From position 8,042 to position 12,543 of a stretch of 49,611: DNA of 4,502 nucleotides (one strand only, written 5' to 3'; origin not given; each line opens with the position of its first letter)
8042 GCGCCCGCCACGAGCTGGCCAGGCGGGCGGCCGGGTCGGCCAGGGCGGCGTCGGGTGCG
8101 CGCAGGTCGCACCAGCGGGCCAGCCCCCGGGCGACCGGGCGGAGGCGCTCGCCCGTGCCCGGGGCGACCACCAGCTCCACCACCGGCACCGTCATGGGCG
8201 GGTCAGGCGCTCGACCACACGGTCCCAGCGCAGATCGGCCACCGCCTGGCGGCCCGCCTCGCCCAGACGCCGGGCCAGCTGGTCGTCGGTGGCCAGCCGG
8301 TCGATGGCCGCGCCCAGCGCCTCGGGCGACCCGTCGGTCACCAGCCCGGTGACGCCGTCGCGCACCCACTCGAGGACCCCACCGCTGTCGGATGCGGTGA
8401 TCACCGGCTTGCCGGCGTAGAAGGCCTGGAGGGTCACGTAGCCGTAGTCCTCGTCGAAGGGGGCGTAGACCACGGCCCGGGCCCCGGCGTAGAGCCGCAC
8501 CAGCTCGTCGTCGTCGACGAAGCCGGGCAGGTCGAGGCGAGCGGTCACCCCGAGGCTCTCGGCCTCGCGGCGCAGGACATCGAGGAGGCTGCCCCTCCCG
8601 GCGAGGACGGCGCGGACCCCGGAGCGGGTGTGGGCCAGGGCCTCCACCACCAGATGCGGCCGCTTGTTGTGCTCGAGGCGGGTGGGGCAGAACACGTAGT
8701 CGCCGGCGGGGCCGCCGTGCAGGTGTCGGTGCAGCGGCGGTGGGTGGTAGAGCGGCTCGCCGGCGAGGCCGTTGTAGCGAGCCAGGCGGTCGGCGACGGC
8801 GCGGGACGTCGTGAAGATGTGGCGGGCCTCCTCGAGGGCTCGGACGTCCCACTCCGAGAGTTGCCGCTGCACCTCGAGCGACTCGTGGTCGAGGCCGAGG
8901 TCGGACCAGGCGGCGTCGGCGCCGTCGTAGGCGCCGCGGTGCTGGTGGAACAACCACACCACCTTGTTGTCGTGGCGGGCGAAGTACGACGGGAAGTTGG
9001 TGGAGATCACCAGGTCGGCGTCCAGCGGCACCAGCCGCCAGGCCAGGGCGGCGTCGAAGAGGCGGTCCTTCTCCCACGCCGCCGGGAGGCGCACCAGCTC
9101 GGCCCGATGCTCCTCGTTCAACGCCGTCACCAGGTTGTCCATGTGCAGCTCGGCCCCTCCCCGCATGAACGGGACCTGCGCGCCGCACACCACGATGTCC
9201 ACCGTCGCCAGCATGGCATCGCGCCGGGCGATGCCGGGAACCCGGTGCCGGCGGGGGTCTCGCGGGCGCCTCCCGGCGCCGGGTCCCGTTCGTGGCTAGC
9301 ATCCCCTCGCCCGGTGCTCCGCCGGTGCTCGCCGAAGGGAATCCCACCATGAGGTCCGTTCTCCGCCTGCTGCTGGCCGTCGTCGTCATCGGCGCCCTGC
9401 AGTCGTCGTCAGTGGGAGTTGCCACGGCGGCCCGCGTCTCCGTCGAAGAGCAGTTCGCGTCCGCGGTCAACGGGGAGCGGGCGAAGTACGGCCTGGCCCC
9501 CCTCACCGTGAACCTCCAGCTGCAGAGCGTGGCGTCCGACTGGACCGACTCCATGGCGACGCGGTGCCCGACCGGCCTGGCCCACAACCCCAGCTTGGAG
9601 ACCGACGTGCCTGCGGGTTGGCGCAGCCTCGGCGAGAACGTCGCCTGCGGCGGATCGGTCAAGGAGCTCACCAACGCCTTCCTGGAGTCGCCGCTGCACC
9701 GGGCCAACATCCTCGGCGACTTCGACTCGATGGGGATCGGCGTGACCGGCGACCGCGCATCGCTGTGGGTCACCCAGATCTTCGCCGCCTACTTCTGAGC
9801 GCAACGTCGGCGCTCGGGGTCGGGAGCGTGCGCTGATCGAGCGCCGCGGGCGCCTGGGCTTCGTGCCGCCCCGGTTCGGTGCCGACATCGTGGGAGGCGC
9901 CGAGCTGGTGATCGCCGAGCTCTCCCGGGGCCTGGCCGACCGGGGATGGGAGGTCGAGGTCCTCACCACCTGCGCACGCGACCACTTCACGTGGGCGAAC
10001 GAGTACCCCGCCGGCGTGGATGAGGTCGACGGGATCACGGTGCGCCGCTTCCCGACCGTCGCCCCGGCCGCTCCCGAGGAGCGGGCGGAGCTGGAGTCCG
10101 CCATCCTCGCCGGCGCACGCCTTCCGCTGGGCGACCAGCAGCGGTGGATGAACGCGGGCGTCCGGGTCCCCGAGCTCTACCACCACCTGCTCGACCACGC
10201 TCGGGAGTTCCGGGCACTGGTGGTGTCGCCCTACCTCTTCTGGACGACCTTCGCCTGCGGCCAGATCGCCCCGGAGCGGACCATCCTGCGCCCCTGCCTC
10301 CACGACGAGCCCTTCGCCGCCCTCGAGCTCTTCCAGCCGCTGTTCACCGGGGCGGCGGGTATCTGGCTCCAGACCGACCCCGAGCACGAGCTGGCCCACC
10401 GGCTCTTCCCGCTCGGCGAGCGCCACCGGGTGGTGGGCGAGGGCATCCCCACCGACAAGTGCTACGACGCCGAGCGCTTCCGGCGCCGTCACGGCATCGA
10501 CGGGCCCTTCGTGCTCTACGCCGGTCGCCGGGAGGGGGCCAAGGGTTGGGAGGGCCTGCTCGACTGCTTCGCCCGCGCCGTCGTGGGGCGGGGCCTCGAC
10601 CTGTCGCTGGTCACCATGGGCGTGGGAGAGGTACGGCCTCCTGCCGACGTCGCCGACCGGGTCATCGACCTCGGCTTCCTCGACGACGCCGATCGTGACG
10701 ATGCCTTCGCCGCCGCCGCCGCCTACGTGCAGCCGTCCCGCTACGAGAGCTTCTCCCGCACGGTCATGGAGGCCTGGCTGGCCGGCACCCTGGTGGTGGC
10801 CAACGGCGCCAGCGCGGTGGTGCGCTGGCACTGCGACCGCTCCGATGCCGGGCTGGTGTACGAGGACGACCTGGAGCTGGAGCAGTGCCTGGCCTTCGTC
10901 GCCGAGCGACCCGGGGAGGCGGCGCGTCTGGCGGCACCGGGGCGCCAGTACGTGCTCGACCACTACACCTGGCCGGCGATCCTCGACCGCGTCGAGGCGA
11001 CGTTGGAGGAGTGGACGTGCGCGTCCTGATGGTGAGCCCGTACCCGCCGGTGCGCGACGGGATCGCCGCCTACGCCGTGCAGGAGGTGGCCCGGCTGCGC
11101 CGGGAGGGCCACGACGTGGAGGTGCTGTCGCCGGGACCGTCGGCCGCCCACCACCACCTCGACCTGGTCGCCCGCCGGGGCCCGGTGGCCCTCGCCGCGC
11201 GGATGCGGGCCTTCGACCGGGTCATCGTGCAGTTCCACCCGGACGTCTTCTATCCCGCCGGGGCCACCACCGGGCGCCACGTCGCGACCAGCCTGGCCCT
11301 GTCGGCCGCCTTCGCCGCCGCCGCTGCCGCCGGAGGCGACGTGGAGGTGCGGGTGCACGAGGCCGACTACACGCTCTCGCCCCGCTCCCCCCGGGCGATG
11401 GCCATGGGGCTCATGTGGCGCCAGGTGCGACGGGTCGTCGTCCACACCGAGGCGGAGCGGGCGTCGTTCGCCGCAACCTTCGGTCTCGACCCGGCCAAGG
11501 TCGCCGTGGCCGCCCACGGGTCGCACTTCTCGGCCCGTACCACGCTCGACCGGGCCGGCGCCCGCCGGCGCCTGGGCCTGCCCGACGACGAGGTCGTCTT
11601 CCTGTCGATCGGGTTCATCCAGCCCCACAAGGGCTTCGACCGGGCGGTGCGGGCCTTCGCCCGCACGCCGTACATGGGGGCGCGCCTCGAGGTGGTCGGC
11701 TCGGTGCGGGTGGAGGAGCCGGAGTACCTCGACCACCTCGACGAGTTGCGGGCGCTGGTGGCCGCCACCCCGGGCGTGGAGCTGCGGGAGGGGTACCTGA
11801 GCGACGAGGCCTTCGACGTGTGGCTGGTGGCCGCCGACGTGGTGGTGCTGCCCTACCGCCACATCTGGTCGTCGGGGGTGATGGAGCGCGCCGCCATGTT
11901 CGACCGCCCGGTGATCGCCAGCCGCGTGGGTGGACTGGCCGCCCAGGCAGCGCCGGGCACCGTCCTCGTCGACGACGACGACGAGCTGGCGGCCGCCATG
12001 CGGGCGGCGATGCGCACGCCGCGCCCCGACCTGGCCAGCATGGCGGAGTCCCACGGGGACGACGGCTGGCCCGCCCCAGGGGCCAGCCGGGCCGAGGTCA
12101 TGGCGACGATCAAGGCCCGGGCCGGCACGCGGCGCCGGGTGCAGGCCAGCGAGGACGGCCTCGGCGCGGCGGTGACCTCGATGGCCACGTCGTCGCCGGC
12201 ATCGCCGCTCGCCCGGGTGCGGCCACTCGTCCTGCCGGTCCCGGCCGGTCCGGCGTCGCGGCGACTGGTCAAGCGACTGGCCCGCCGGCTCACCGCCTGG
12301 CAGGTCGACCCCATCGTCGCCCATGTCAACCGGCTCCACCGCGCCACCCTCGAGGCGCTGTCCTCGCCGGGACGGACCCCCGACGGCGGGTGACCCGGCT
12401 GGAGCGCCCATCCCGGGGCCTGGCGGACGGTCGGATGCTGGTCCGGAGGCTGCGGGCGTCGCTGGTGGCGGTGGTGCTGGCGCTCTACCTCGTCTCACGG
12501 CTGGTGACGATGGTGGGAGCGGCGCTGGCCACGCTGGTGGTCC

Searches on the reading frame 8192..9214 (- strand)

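Call 54: search_protein_families(library=pfam, proteins=[window:8192-9214:-], max_evalue=0.0001)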
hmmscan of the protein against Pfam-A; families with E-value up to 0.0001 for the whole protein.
window:8192-9214:- (340 aa): 4 families
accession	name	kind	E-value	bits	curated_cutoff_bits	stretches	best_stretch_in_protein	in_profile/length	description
PF00534.26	Glycos_transf_1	-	1.5e-28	99.9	26.4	1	173-323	17-171/172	Glycosyl transferases group 1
PF13692.12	Glyco_trans_1_4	-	1.1e-19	71.6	27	1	174-310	4-142/142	Glycosyl transferases group 1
PF13524.12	Glyco_trans_1_2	-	4.7e-05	23.8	25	1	188-335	4-140/144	Glycosyl transferase-like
PF13439.12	Glyco_transf_4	-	7.9e-05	23.2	28.5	0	41-154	44-158/170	Glycosyltransferase Family 4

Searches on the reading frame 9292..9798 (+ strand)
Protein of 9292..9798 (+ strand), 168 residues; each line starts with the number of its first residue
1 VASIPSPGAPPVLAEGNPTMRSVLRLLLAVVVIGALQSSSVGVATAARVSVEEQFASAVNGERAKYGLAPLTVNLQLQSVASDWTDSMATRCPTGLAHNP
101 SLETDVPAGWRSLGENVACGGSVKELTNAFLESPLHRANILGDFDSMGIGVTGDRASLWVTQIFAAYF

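Call 54: search_protein_families(library=pfam, proteins=[window:9292-9798:+], max_evalue=0.0001)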
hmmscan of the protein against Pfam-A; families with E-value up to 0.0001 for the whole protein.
window:9292-9798:+ (168 aa): 1 family
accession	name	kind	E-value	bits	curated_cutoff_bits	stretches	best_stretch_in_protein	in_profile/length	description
PF00188.32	CAP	-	7.3e-12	46.6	21.1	1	57-163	2-116/117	Cysteine-rich secretory protein family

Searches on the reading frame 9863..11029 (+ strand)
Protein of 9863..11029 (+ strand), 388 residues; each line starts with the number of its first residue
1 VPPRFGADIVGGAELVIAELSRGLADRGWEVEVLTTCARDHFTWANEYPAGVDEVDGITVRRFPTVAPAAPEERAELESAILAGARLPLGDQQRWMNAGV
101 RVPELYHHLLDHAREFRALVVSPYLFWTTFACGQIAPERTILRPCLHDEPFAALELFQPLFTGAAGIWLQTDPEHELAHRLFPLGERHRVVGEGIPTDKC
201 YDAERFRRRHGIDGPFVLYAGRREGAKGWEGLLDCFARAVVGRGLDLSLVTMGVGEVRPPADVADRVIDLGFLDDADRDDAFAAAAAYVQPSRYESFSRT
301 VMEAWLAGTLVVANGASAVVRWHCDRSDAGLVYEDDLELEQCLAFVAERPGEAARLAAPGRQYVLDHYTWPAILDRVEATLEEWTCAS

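Call 54: search_protein_families(library=pfam, proteins=[window:9863-11029:+], max_evalue=0.0001)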
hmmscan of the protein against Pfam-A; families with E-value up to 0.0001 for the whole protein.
window:9863-11029:+ (388 aa): 4 families
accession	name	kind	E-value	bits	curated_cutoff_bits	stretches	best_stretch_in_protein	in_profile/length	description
PF13692.12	Glyco_trans_1_4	-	1.7e-11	45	27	1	215-335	2-128/142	Glycosyl transferases group 1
PF00534.26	Glycos_transf_1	-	1.2e-09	38.3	26.4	1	204-318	3-126/172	Glycosyl transferases group 1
PF13524.12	Glyco_trans_1_2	-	5.4e-08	33.3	25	1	267-376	29-141/144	Glycosyl transferase-like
PF13439.12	Glyco_transf_4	-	1.3e-05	25.8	28.5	1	10-65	1-48/170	Glycosyltransferase Family 4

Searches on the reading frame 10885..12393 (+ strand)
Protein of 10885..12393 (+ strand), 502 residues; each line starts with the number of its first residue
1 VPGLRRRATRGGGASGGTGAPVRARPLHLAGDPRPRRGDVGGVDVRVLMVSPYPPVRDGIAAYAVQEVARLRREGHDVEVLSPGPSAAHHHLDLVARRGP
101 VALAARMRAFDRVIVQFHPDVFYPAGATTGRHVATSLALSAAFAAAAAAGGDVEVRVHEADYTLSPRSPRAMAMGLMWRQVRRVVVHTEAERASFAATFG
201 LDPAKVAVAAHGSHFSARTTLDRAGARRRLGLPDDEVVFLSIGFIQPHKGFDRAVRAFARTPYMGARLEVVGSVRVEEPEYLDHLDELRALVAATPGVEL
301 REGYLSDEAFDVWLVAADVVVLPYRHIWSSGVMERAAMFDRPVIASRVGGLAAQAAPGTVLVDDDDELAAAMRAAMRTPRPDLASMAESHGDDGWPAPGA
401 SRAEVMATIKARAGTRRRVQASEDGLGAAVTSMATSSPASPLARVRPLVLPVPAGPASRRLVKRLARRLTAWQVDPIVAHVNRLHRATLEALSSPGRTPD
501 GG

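Call 54: search_protein_families(library=pfam, proteins=[window:10885-12393:+], max_evalue=0.0001)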
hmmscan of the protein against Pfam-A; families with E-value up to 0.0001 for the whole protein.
window:10885-12393:+ (502 aa): 4 families
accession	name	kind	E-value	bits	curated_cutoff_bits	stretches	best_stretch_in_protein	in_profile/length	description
PF13692.12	Glyco_trans_1_4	-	3.2e-10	40.9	27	1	238-376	3-140/142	Glycosyl transferases group 1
PF13439.12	Glyco_transf_4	-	8.2e-10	39.4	28.5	1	58-212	2-165/170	Glycosyltransferase Family 4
PF00534.26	Glycos_transf_1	-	1.7e-08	34.6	26.4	1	226-379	5-159/172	Glycosyl transferases group 1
PF13579.12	Glyco_trans_4_4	-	5.5e-08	33.8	29.7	1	59-209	2-155/158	Glycosyl transferase 4-like domain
